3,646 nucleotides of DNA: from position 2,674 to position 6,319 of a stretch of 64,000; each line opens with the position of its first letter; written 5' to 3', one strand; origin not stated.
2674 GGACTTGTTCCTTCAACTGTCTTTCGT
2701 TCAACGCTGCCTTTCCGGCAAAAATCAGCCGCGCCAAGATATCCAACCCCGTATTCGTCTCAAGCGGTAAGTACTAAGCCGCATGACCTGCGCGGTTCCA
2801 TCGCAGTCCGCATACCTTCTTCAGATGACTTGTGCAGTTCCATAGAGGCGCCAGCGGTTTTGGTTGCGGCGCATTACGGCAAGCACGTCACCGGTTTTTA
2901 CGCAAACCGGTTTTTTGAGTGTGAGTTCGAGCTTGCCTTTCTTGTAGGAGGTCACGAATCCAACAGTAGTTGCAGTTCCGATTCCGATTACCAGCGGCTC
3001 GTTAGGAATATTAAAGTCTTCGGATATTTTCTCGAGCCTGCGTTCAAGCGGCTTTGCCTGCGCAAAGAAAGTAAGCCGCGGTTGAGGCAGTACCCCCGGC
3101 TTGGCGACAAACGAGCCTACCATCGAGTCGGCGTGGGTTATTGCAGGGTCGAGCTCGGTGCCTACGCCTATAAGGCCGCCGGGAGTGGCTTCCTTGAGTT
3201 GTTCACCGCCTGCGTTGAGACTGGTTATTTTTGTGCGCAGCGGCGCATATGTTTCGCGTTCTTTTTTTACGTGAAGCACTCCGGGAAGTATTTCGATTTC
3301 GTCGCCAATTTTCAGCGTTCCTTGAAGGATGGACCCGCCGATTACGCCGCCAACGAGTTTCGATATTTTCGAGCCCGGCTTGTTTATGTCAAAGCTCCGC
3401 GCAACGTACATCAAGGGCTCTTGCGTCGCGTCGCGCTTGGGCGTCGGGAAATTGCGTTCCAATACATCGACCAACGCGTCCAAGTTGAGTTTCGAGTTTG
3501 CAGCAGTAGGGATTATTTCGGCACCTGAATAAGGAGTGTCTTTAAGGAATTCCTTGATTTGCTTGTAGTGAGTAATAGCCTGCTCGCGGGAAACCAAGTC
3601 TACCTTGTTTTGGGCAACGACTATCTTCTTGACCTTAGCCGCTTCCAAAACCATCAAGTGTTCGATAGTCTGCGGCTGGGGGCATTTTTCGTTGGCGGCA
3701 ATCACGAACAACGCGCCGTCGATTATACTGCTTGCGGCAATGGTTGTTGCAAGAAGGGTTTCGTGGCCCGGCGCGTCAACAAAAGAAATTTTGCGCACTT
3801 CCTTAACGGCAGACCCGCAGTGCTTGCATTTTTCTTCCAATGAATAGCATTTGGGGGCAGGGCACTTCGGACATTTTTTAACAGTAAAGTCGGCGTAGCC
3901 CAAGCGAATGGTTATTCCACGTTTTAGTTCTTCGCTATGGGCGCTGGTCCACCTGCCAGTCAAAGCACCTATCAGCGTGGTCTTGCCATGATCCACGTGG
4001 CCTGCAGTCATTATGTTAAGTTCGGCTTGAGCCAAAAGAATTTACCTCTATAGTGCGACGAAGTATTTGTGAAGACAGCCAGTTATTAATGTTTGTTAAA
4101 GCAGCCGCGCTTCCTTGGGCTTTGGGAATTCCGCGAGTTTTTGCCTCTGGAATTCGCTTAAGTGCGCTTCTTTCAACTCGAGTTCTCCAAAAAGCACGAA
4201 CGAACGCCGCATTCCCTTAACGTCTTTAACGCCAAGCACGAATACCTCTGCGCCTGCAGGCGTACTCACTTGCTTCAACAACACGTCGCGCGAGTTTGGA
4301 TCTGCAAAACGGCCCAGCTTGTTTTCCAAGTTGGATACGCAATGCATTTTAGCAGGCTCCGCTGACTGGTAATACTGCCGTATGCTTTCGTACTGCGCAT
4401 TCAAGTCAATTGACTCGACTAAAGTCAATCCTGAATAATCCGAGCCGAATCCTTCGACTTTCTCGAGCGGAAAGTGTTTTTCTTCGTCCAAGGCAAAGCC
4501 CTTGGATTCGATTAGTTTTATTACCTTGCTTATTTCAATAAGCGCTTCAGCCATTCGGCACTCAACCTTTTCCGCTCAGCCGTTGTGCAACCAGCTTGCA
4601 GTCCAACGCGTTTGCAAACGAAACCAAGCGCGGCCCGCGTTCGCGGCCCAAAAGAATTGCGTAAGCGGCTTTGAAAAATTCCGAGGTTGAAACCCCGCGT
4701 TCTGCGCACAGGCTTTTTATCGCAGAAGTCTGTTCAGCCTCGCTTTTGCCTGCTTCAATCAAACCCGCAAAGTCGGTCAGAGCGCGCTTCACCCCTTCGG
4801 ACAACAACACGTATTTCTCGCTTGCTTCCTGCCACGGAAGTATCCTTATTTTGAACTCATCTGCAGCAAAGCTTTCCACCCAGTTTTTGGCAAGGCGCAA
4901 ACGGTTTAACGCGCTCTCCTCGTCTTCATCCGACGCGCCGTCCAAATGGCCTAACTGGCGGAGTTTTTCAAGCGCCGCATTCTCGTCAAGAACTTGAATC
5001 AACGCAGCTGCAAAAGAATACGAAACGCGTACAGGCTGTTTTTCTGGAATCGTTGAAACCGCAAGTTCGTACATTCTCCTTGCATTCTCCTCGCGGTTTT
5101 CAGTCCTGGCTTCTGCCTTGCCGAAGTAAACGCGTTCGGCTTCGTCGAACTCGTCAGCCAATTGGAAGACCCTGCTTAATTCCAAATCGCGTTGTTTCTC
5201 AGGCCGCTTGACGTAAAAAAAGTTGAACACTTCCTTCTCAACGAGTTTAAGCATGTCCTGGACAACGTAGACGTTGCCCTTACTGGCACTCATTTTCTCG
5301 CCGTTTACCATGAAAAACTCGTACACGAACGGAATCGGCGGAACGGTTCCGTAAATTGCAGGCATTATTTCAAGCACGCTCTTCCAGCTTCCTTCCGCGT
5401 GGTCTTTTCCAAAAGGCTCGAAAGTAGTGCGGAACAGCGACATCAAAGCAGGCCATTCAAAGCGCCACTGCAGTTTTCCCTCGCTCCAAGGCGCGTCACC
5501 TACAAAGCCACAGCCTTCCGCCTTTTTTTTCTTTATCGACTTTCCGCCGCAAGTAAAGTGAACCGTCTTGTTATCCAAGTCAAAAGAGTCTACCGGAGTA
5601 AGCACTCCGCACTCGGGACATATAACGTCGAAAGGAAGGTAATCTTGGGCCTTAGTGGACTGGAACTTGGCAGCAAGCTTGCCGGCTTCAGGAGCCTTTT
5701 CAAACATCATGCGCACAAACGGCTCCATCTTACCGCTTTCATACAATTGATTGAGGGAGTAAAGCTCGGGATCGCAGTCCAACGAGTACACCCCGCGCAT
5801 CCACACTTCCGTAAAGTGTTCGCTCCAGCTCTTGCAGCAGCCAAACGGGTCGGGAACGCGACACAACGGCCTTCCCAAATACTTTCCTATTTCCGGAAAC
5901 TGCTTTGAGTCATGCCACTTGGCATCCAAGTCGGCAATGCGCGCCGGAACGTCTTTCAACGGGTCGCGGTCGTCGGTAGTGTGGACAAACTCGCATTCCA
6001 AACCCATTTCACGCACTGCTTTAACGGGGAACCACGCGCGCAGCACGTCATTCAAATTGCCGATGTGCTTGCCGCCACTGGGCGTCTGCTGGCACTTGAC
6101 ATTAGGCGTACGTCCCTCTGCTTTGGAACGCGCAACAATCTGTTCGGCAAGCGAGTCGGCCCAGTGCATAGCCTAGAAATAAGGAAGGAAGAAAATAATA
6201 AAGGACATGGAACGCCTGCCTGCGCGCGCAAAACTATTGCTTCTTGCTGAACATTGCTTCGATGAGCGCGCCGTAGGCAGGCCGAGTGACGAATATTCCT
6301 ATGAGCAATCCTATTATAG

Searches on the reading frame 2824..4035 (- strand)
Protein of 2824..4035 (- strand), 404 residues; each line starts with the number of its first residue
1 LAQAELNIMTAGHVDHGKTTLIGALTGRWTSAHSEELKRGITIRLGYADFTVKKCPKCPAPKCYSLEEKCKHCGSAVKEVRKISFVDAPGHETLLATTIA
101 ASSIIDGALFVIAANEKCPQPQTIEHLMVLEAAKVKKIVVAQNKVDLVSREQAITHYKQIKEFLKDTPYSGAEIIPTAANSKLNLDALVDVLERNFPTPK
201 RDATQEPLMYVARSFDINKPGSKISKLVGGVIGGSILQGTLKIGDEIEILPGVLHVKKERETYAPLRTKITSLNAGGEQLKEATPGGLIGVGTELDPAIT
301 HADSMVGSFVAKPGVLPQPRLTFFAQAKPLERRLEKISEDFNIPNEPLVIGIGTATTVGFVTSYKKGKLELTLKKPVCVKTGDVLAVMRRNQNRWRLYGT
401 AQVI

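Call 45: search_protein_families(library=pfam, proteins=[window:2824-4035:-], max_evalue=0.00001)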
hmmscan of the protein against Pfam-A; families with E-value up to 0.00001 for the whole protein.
window:2824-4035:- (404 aa): 4 families
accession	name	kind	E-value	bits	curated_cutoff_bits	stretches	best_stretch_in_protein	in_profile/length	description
PF00009.33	GTP_EFTU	-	7.9e-31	107.5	26.5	1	6-197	4-187/188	Elongation factor Tu GTP binding domain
PF09173.17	eIF2_C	-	8.3e-17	61.6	22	1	344-402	27-85/86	Initiation factor eIF2 gamma, C terminal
PF03144.31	GTP_EFTU_D2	-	3.1e-09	37.6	30.3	1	229-295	1-60/73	Elongation factor Tu domain 2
PF03193.22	RsgA_GTPase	-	2.4e-07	31.2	30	1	103-194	21-106/174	RsgA GTPase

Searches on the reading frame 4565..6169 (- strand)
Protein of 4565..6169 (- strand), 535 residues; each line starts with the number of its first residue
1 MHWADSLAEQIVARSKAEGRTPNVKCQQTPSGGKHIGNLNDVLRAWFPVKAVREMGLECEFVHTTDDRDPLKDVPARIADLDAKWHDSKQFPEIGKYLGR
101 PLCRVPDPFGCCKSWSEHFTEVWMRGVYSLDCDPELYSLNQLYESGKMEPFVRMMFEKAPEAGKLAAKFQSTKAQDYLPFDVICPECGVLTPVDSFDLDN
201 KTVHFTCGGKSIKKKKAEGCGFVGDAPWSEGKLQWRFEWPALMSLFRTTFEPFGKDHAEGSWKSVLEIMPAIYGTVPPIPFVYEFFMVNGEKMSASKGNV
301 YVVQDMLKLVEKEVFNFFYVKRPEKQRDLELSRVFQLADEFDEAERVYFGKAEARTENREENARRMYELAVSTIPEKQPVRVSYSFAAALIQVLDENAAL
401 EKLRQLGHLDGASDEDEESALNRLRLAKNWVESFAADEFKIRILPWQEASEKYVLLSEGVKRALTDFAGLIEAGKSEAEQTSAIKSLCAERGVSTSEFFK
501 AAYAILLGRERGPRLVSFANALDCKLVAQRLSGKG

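Call 45: search_protein_families(library=pfam, proteins=[window:4565-6169:-], max_evalue=0.00001)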
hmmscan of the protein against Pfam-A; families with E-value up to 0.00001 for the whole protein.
window:4565-6169:- (535 aa): 2 families
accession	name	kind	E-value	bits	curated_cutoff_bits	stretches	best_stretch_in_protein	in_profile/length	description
PF01921.24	tRNA-synt_1f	-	4.3e-81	273.1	27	1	1-370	1-357/360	tRNA synthetases class I (K)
PF09334.17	tRNA-synt_1g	-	7e-07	28.8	20.1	0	281-332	316-367/391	tRNA synthetases class I (M)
